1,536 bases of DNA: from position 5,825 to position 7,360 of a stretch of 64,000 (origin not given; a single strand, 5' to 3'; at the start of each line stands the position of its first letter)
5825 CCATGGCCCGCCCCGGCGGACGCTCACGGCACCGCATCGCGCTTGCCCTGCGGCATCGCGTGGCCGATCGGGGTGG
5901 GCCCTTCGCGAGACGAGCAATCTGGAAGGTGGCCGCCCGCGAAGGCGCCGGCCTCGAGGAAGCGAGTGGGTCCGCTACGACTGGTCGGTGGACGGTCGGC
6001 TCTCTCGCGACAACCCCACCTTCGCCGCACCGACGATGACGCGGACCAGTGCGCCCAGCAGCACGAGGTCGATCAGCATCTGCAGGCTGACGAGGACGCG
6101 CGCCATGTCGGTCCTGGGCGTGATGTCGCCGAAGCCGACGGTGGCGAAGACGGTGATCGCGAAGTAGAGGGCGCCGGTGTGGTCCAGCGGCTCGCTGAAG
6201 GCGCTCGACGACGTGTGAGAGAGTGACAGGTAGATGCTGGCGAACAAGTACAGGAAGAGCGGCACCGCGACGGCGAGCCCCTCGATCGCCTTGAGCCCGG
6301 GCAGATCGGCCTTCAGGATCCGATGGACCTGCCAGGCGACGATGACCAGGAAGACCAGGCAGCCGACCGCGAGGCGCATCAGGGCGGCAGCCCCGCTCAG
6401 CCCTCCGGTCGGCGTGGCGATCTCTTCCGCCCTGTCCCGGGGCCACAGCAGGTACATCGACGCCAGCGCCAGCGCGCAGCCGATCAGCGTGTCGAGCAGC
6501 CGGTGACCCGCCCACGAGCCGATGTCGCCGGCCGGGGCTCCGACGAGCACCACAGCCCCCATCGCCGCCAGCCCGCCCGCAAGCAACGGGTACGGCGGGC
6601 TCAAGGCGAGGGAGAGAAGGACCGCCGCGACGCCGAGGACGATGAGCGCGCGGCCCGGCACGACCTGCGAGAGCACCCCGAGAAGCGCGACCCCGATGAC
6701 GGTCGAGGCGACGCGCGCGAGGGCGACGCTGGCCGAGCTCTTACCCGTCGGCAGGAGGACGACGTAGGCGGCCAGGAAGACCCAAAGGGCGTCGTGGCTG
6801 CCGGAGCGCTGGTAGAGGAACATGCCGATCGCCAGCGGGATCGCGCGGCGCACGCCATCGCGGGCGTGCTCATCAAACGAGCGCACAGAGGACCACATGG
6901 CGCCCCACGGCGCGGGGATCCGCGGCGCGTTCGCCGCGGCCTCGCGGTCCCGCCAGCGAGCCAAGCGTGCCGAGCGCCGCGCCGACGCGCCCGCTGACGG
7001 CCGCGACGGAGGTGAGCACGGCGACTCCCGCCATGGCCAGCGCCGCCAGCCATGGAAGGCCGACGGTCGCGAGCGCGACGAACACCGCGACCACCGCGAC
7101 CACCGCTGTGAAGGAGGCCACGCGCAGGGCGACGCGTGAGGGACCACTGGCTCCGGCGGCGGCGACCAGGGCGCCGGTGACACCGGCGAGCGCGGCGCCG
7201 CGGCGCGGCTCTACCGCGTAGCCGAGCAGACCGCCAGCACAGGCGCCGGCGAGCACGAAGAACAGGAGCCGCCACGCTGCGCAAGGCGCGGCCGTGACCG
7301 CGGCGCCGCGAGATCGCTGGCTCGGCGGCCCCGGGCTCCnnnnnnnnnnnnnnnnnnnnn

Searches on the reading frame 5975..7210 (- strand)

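Call 46: search_protein_families(library=pfam, proteins=[window:5975-7210:-], max_evalue=0.00001)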
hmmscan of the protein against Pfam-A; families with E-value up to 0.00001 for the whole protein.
window:5975-7210:- (411 aa): 2 families
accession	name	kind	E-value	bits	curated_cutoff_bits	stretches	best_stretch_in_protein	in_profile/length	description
PF07885.22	Ion_trans_2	-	1.7e-15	57.1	22.5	1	318-393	4-74/79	Ion channel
PF13515.12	FUSC_2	-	3.2e-13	50.4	25.6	1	129-250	2-125/126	Fusaric acid resistance protein-like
